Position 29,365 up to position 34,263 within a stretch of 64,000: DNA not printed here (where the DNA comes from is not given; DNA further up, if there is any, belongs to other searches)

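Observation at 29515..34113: Giant SF1 helicase + Vsr-like nuclease fusion next to AbiE: candidate single-protein anti-phage nuclease-helicase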

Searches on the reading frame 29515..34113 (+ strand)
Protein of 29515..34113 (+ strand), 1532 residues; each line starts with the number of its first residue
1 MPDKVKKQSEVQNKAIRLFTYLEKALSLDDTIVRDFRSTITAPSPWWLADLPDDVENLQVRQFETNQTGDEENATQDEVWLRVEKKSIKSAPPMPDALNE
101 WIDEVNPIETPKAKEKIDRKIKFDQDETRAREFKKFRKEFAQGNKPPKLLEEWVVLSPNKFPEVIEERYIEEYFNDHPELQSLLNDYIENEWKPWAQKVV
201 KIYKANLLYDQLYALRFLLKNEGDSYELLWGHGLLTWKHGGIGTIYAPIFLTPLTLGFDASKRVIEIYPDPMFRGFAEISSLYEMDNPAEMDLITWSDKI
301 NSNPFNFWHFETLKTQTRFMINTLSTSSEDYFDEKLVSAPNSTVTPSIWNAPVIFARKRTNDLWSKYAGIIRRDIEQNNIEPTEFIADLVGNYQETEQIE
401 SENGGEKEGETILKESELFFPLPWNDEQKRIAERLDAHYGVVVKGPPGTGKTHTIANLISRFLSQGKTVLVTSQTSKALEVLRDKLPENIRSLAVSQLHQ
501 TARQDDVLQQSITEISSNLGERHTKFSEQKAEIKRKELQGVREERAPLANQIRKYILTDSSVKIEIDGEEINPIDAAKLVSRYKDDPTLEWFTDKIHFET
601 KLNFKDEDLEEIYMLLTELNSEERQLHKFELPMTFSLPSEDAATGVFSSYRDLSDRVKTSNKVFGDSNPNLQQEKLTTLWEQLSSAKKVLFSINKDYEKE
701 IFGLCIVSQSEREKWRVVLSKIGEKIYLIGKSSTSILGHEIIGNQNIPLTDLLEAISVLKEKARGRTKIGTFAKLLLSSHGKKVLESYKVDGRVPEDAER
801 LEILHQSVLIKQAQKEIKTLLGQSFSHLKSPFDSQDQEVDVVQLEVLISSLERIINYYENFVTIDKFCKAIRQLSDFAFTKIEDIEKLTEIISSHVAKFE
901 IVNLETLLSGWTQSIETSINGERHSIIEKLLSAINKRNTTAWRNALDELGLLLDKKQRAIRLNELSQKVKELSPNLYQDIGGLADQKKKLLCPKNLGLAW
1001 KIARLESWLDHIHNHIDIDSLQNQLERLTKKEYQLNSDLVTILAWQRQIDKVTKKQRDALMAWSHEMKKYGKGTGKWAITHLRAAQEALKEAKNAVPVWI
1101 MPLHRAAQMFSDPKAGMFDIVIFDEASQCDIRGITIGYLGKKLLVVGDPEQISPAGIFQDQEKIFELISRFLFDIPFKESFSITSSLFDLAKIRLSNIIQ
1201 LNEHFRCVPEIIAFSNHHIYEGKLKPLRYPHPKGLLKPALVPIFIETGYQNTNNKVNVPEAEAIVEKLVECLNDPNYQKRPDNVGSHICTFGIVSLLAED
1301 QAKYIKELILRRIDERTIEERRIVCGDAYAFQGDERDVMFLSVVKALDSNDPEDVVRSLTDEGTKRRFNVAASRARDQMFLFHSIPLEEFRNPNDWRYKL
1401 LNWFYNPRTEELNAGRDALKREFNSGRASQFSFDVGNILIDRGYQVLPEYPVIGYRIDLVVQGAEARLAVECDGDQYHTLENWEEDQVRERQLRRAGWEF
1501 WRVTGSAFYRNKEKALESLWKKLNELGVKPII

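Call 5: search_protein_families(library=pfam, proteins=[window:29515-34113:+], max_evalue=0.01)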
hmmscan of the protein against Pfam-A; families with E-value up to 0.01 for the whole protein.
window:29515-34113:+ (1532 aa): 15 families
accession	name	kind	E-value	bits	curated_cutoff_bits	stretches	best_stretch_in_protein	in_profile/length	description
PF18741.7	MTES_1575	-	4.1e-28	97.7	38.2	1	1431-1523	1-96/96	REase_MTES_1575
PF13086.12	AAA_11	-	8.1e-18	65.5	27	2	425-599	3-147/257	AAA domain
PF13087.12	AAA_12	-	6.6e-15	55.6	27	1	1185-1381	3-190/195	AAA domain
PF13604.12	AAA_30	-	3.8e-09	37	27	1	425-499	3-77/191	AAA domain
PF13245.12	AAA_19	-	4.7e-09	37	25.1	1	437-505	10-75/134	AAA domain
PF00580.27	UvrD-helicase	-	6.9e-07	29.7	23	1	424-625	1-185/271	UvrD/REP helicase N-terminal domain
PF20720.3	nSTAND3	-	7e-06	26.3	27.2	1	429-485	8-64/155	Novel STAND NTPase 3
PF04480.18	DUF559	-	2.5e-05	24.5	20.6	1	1450-1523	39-108/109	Protein of unknown function (DUF559)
PF04851.21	ResIII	-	0.00012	22.5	22.5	1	426-486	6-73/164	Type III restriction enzyme, res subunit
PF01443.25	Viral_helicase1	-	0.00017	21.9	21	0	442-475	2-36/228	Viral superfamily 1 RNA helicase core domain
PF05127.21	NAT10_TcmA_helicase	-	0.00063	20.1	22.7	1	442-534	1-85/176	RNA cytidine acetyltransferase NAT10/TcmA, helicase domain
PF24883.2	NPHP3_N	-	0.00065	20.4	24.8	1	442-532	26-111/164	Nephrocystin 3, N-terminal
PF09848.15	SLFN-g3_helicase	-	0.00082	19.2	24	0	441-495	4-56/354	Schlafen group 3, DNA/RNA helicase domain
PF13191.12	AAA_16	-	0.00087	20.3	32.6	1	440-560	26-104/167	AAA ATPase domain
PF13401.12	AAA_22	-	0.0022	18.7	27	1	441-506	8-70/130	AAA domain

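Call 6: search_protein_families(library=padloc, proteins=[window:29515-34113:+], max_evalue=0.01)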
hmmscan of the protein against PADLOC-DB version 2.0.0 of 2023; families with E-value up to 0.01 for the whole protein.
window:29515-34113:+ (1532 aa): 12 families
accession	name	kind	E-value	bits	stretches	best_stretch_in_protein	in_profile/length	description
PDLC05009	PDC-S37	-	2.8e-63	212.3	1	376-1525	248-1340/1550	-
PDLC02194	Hhe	-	1.3e-32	110.1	2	1096-1526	1360-1783/1911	-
PDLC03924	MkoC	-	2.9e-31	106.4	1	806-1400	374-959/1136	-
PDLC03920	MkoA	-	2.2e-30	103.7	2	1116-1381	789-1072/1112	-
PDLC03921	MkoA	-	9e-18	61.4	2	1117-1381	1296-1563/1607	-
PDLC04140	mad8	-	1.3e-05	22.9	1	441-555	30-117/314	mads_8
PDLC01734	typeIV_RecD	-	5.3e-05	19.7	1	425-483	341-399/763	RecD_0_IVD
PDLC03802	RTasHel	-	0.00017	18.6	1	425-501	7-88/675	DRT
PDLC04476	PDC-M16A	-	0.00029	17.4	0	441-492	28-74/691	-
PDLC00138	GajB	-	0.00035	17.4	1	426-491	7-75/581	UrvD helicase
PDLC04173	GajB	-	0.00043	17.4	1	441-488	12-58/471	-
PDLC04475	PDC-M16A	-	0.0055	13.3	1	442-485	35-78/721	-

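Call 8: search_protein_families(library=ncbifam, proteins=[window:29515-34113:+], max_evalue=0.01)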
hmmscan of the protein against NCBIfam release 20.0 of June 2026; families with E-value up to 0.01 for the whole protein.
window:29515-34113:+ (1532 aa): 10 families
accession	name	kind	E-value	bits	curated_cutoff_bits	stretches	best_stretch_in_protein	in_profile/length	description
NF058533.1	antiphage_ProA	equivalog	4.4e-70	236.6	1500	1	376-1526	600-1706/1903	anti-phage protein ProA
NF042953.1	Hhe_antiphage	equivalog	4.4e-38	130.5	2000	2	1024-1527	1190-1684/1797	DUF4011 domain-containing anti-phage protein Hhe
TIGR00376.1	TIGR00376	hypoth_equivalog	3.8e-20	71.9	348.9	2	441-536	177-270/639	IGHMBP2 family helicase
NF040671.1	PLuB_AAA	exception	2.1e-18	65.2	999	2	1117-1384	962-1231/1256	PLuB system helicase-like protein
TIGR01447.1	recD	equivalog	2.7e-06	26.2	310.15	1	417-499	141-227/597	exodeoxyribonuclease V subunit alpha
TIGR01448.2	helicase_RecD2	equivalog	9.8e-05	20.7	500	1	402-478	297-371/713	SF1B family DNA helicase RecD2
NF010335.0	PRK13764.1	equivalog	0.005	15.4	340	0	428-474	252-298/613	ATPase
NF038214.1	IS21_help_AAA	equivalog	0.0056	16.4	200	0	436-475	88-127/232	IS21-like element helper ATPase IstB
NF008127.0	PRK10875.1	equivalog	0.0062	15.1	671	0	441-500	174-237/619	exodeoxyribonuclease V subunit alpha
NF009043.0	PRK12377.1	subfamily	0.0075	15.9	389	0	429-474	91-137/248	ATP-binding protein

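Call 14: find_homologous_proteins(query=window:29515-34110:+, max_evalue=0.00001)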
Query window:29515-34110:+ (1532 aa): 3350 proteins with E <= 0.00001 among 8000 candidates; the best 120 are listed.
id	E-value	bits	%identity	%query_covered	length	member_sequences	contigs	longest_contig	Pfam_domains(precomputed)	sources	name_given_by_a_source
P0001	0.0e+0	3294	94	100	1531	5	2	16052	PF13087.13,PF13086.13,PF13604.13,PF13245.13,PF18741.8,PF20720.4,PF00580.28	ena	-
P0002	0.0e+0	3208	92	100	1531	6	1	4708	PF13087.13,PF13086.13,PF13604.13,PF13245.13,PF18741.8,PF20720.4,PF00580.28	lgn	-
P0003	0.0e+0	2904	82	100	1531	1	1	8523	PF13087.13,PF13086.13,PF13604.13,PF13245.13,PF18741.8,PF00580.28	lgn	-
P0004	0.0e+0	2674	76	99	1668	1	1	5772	PF13087.13,PF13086.13,PF13604.13,PF13245.13,PF18741.8,PF00910.29,PF00580.28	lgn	-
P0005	0.0e+0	2668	76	100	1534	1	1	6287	PF13087.13,PF13086.13,PF13604.13,PF13245.13,PF18741.8,PF00580.28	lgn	-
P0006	0.0e+0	2579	73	100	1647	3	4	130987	PF13087.13,PF13086.13,PF13604.13,PF13245.13,PF18741.8,PF20720.4,PF00580.28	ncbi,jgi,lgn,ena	-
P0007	0.0e+0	2574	73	100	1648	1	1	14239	PF13087.13,PF13086.13,PF13604.13,PF13245.13,PF18741.8,PF20720.4,PF00580.28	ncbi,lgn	-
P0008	0.0e+0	2569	73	99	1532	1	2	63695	PF13087.13,PF13086.13,PF05127.22,PF13604.13,PF13245.13,PF18741.8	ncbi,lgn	-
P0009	0.0e+0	2556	73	100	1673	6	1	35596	PF13087.13,PF13086.13,PF13604.13,PF13245.13,PF18741.8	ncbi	-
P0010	0.0e+0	2502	72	99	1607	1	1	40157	PF13087.13,PF13086.13,PF13604.13,PF13245.13,PF18741.8,PF00580.28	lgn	-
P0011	0.0e+0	2491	71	100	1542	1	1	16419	PF13087.13,PF13086.13,PF13604.13,PF13245.13,PF18741.8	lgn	-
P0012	0.0e+0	2448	70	99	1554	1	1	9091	PF13087.13,PF13086.13,PF13604.13,PF13245.13,PF18741.8,PF00580.28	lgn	-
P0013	0.0e+0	2447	70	100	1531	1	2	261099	PF13087.13,PF13086.13,PF13604.13,PF13245.13,PF18741.8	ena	-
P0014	0.0e+0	2439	70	99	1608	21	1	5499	PF13087.13,PF13086.13,PF13604.13,PF13245.13,PF18741.8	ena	-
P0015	0.0e+0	2419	69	100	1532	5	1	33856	PF13087.13,PF13086.13,PF13604.13,PF13245.13,PF18741.8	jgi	jgi:superfamily I DNA and/or RNA helicase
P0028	0.0e+0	2381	68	100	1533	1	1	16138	PF13087.13,PF13086.13,PF13604.13,PF13245.13,PF18741.8,PF20720.4,PF00580.28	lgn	-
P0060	0.0e+0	2337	66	99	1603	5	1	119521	PF13087.13,PF13086.13,PF13604.13,PF13245.13,PF18741.8,PF20720.4,PF00580.28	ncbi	-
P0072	0.0e+0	2317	66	99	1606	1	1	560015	PF13087.13,PF13086.13,PF13604.13,PF13245.13,PF18741.8,PF20720.4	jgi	jgi:very-short-patch-repair endonuclease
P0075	0.0e+0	2313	66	99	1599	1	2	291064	PF13087.13,PF13086.13,PF13604.13,PF13245.13,PF18741.8,PF20720.4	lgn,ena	-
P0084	0.0e+0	2302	65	100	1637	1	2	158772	PF13087.13,PF13086.13,PF13604.13,PF13245.13,PF18741.8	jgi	jgi:hypothetical protein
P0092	0.0e+0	2290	66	99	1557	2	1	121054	PF13087.13,PF13086.13,PF13604.13,PF13245.13,PF18741.8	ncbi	-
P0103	0.0e+0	2276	65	100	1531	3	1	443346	PF13087.13,PF13086.13,PF13604.13,PF13245.13,PF18741.8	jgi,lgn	jgi:hypothetical protein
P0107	0.0e+0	2271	65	99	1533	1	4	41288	PF13087.13,PF13086.13,PF13604.13,PF13245.13,PF18741.8,PF00580.28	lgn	-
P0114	0.0e+0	2259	65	99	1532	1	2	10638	PF13087.13,PF13086.13,PF13604.13,PF13245.13,PF18741.8,PF00580.28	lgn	-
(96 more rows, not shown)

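Call 15: find_related_loci(query=window:29515-34110:+, collection=genome_contigs, flank=10000)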
Query window:29515-34110:+ (1532 aa) in genome_contigs; peptide patterns used: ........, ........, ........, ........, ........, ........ (x = any residue, [..] = any of these).
58 stretches matched a pattern; 12 encode a relative of the query (tblastn E <= 1e-3); 11 distinct loci.
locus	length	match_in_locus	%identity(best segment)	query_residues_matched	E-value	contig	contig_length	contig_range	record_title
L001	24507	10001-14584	73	6-1532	0e+0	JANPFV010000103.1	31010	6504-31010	MAG: Candidatus Omnitrophota bacterium isolate VAR_69_metabat_93 VAR_69_k141_4843971, whole genome shotgun sequence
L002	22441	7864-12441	73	9-1532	0e+0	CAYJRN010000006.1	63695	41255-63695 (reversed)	MAG TPA_asm: uncultured Planctomycetales bacterium isolate ERP125453_co1_226 genome assembly, contig: NODE_281_length_63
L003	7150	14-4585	67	5-1532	0e+0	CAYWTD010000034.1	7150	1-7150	MAG TPA_asm: uncultured Candidatus Saccharibacteria bacterium isolate binchicken_co59_4 genome assembly, contig: NODE_25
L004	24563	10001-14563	66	9-1532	0e+0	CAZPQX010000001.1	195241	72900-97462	MAG TPA_asm: uncultured Candidatus Saccharibacteria bacterium isolate SRP292972_co1_63 genome assembly, contig: NODE_101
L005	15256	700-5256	65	9-1531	0e+0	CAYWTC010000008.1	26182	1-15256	MAG TPA_asm: uncultured Candidatus Saccharibacteria bacterium isolate SRP286056_co3_459 genome assembly, contig: NODE_15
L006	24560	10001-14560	66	9-1532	0e+0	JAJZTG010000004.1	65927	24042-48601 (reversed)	MAG: bacterium isolate SKS3.bin68 NODE_600_length_65927_cov_6.029498, whole genome shotgun sequence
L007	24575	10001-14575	67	5-1532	0e+0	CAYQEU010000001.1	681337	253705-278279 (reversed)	MAG TPA_asm: uncultured Candidatus Saccharibacteria bacterium isolate SRP263991_co5_120 genome assembly, contig: NODE_4_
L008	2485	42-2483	92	6-819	0e+0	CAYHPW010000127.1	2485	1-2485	MAG TPA_asm: uncultured Bacteriovoracaceae bacterium isolate ERP119705_co14_164 genome assembly, contig: NODE_109407_len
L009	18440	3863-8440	58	6-1532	0e+0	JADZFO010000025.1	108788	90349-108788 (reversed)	MAG: bacterium isolate SJ870 c_000000641512, whole genome shotgun sequence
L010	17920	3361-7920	66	9-1532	0e+0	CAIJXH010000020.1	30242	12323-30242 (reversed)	uncultured bacterium isolate A14_bin-1224 genome assembly, contig: bin-1224:20/22, whole genome shotgun sequence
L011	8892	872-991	83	1461-1500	9e-15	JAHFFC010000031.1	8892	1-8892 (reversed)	MAG: Candidatus Omnitrophota bacterium isolate nzgw283 NODE_13108_length_8893_cov_2.820907, whole genome shotgun sequenc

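Call 16: find_encoding_contigs(protein=window:29515-34110:+, flank=10000, max_places=4)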
Protein window:29515-34110:+ (1532 aa): 1 contig read that carries it; 1 place shown.
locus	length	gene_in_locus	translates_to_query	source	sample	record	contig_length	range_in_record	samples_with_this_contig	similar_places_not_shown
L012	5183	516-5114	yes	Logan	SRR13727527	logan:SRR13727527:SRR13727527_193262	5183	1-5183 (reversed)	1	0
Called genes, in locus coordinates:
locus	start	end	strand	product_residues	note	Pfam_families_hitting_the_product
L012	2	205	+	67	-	?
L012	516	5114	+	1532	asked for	PF00580:UvrD-helicase (weak), PF13086:AAA_11, PF13245:AAA_19 (weak), PF13604:AAA_30, PF20720:nSTAND3 (faint), PF13087:AAA_12, PF18741:MTES_1575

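Call 17: find_encoding_contigs(protein=P0006, flank=10000, max_places=3)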
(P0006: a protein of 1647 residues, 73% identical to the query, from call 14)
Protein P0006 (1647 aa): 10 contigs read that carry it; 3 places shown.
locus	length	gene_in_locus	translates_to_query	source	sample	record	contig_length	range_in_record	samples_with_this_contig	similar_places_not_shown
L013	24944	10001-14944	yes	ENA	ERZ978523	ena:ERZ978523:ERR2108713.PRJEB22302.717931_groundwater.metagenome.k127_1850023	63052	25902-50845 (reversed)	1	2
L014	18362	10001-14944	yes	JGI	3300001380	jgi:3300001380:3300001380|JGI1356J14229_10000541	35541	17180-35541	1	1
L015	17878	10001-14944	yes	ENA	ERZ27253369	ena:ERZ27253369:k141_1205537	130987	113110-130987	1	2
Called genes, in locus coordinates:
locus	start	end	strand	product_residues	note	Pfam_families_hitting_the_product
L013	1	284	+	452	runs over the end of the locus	PF00437:T2SSE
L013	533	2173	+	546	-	PF26549:Tricorn_N (faint), PF00930:DPPIV_N (faint), PF26550:Tricorn_2nd (faint), PF07676:PD40 (faint), PF25174:Beta-prop_THOC3 (faint)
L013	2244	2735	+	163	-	PF00383:dCMP_cyt_deam_1, PF14437:MafB19-deam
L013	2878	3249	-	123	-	PF00072:Response_reg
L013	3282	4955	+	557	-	PF06068:TIP49 (faint), PF05496:RuvB_N (weak), PF13177:DNA_pol3_delta2, PF00004:AAA, PF13401:AAA_22 (faint), PF22608:DNAX_ATPase_lid, PF21694:DNA_pol3_delta_C (faint), PF12169:DNA_pol3_gamma3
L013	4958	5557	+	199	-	PF21176:RecR_HhH, PF02132:RecR_ZnF, PF01751:Toprim, PF13662:Toprim_4, PF21175:RecR_C (weak)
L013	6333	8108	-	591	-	PF00270:DEAD, PF04851:ResIII, PF00271:Helicase_C, PF16124:RecQ_Zn_bind, PF09382:RQC, PF00570:HRDC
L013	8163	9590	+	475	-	PF00270:DEAD, PF04851:ResIII, PF14617:CMS1 (faint), PF00271:Helicase_C, PF03880:DbpA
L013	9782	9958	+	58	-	PF12728:HTH_17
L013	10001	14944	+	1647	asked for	PF00580:UvrD-helicase (weak), PF13086:AAA_11, PF13245:AAA_19 (weak), PF13604:AAA_30 (weak), PF20720:nSTAND3 (faint), PF13087:AAA_12, PF18741:MTES_1575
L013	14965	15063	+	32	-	-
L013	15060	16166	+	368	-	PF17761:DUF1016_N, PF06250:YhcG_C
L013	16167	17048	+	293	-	PF21302:Zn_ribbon_RlmA, PF08241:Methyltransf_11 (weak), PF13649:Methyltransf_25 (weak)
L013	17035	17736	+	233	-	PF00849:PseudoU_synth_2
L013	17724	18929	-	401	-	PF00890:FAD_binding_2, PF01266:DAO, PF03486:HI0933_like, PF07992:Pyr_redox_2, PF12831:FAD_oxidored, PF13450:NAD_binding_8 (weak), PF13738:Pyr_redox_3 (weak), PF22780:HI0933_like_1st, +3 more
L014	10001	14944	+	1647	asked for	PF00580:UvrD-helicase (weak), PF13086:AAA_11, PF13245:AAA_19 (weak), PF13604:AAA_30 (weak), PF20720:nSTAND3 (faint), PF13087:AAA_12, PF18741:MTES_1575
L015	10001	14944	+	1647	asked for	PF00580:UvrD-helicase (weak), PF13086:AAA_11, PF13245:AAA_19 (weak), PF13604:AAA_30 (weak), PF20720:nSTAND3 (faint), PF13087:AAA_12, PF18741:MTES_1575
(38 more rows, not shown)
